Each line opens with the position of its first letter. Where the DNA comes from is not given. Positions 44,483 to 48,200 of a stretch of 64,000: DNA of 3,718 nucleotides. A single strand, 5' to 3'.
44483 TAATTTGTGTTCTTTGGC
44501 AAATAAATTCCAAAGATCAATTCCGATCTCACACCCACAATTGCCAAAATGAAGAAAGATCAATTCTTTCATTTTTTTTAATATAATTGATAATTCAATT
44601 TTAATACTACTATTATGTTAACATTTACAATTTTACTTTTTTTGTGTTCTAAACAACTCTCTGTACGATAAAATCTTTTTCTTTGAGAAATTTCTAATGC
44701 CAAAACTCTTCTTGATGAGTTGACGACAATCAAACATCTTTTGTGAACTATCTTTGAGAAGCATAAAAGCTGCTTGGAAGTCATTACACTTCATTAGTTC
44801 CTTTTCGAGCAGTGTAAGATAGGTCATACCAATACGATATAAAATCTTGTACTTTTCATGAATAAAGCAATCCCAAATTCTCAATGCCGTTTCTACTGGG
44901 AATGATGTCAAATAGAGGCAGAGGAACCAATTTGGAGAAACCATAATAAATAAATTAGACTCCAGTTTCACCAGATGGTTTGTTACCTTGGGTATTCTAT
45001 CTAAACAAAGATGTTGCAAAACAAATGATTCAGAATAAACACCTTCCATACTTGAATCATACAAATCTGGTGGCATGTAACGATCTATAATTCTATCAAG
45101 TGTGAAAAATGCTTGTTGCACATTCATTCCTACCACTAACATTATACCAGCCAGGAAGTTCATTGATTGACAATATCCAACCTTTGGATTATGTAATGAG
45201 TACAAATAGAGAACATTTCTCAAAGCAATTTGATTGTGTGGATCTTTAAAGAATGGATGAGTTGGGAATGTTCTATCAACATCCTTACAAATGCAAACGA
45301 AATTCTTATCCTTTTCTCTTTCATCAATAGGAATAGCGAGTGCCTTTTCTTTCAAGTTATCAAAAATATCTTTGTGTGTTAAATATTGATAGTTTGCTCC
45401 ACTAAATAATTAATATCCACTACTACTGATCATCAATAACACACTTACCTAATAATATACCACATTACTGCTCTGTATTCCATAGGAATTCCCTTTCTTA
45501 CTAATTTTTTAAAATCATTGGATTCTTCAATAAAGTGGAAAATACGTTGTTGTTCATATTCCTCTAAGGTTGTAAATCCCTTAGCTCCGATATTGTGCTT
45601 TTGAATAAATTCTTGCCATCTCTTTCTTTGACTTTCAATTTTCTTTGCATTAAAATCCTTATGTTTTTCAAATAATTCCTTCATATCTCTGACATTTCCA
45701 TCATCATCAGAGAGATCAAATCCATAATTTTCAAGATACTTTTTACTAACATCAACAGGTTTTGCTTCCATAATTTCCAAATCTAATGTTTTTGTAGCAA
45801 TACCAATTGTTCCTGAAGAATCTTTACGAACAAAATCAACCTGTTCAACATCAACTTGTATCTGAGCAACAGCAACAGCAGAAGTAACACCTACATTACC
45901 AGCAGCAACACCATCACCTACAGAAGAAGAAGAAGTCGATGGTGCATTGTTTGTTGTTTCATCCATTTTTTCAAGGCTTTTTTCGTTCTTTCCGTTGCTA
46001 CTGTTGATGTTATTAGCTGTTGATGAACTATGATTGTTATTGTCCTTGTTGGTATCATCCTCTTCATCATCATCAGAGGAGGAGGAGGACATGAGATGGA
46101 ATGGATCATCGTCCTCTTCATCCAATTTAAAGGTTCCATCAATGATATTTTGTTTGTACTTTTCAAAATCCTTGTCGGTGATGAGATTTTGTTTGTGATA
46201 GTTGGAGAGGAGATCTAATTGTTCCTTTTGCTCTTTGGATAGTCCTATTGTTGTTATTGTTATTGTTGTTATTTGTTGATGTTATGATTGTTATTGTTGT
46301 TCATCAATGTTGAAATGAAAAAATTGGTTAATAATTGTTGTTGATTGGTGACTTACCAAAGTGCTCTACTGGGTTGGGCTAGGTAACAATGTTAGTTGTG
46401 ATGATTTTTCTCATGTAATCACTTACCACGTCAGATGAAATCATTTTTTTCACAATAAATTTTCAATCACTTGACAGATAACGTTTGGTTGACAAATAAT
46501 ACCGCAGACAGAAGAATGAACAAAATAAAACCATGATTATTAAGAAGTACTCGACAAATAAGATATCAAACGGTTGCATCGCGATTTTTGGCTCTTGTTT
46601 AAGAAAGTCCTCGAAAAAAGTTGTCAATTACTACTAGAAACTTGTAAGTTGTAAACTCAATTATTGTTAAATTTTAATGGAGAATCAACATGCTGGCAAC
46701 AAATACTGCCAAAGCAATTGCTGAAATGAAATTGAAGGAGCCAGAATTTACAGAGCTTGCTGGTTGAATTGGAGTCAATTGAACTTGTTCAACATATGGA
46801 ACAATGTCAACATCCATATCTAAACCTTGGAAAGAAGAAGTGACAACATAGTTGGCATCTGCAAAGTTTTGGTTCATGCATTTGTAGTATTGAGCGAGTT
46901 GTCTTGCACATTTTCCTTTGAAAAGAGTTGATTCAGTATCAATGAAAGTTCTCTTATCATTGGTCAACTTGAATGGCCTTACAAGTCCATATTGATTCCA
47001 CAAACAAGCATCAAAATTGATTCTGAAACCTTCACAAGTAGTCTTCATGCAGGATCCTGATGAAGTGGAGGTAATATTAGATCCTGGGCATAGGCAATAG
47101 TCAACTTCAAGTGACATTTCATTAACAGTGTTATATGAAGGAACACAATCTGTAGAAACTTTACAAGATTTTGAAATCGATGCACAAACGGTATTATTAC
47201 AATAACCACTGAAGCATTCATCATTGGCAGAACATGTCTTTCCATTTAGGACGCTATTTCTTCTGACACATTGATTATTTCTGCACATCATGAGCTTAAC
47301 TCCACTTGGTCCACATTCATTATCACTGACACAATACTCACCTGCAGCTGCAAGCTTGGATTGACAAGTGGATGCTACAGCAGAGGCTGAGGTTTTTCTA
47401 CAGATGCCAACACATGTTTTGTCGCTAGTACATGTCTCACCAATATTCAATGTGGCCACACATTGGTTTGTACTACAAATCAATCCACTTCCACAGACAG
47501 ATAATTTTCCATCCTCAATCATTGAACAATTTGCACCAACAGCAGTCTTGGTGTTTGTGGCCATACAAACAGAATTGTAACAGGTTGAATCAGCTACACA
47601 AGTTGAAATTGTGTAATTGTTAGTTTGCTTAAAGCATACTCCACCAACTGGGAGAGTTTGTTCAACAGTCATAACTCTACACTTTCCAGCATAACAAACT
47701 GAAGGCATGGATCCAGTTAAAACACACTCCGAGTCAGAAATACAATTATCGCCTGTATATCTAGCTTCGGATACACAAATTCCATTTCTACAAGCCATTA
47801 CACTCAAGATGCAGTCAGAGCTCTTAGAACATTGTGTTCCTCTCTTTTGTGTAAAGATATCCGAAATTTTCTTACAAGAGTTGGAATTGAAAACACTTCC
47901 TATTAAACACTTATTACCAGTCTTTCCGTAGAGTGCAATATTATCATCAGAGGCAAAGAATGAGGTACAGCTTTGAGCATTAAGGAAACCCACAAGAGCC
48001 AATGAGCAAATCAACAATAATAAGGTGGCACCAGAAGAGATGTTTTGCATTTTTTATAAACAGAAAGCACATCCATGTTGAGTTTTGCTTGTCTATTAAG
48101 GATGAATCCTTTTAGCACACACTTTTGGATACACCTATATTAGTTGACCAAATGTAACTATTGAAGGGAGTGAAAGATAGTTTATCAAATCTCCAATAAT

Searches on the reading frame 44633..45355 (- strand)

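Call 24: search_protein_families(library=pfam, proteins=[window:44633-45355:-])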
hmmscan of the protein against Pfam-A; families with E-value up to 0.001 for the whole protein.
window:44633-45355:- (240 aa): 2 families
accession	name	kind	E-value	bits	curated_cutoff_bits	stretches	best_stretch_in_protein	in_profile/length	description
PF00566.25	RabGAP-TBC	-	8.4e-47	160.1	25.2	1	12-188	40-216/216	Rab-GTPase-TBC domain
PF23436.1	RabGap-TBC_2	-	2.8e-22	79.9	27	1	45-208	4-165/214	RabGAP TBC domain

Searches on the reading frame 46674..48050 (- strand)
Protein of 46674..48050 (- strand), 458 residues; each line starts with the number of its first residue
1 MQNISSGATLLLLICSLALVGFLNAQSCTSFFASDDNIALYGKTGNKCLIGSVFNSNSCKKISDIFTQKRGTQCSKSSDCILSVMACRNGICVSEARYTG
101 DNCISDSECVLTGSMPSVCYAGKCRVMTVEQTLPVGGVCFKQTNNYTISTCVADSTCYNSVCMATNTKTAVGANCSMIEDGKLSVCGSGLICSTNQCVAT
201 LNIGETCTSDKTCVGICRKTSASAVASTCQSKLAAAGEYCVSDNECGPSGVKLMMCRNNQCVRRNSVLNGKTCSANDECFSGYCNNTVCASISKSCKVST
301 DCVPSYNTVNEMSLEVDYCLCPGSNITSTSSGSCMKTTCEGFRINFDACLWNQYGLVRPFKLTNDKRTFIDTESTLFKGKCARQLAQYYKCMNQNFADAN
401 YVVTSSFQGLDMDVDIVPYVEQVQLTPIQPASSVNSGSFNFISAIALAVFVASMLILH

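Call 24: search_protein_families(library=pfam, proteins=[window:46674-48050:-])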
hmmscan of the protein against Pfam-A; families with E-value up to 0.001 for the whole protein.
window:46674-48050:- (458 aa): 1 family
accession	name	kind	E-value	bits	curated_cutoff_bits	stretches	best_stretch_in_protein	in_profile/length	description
PF01683.23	EB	-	1.1e-05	25.8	24.3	0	186-217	1-34/52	EB module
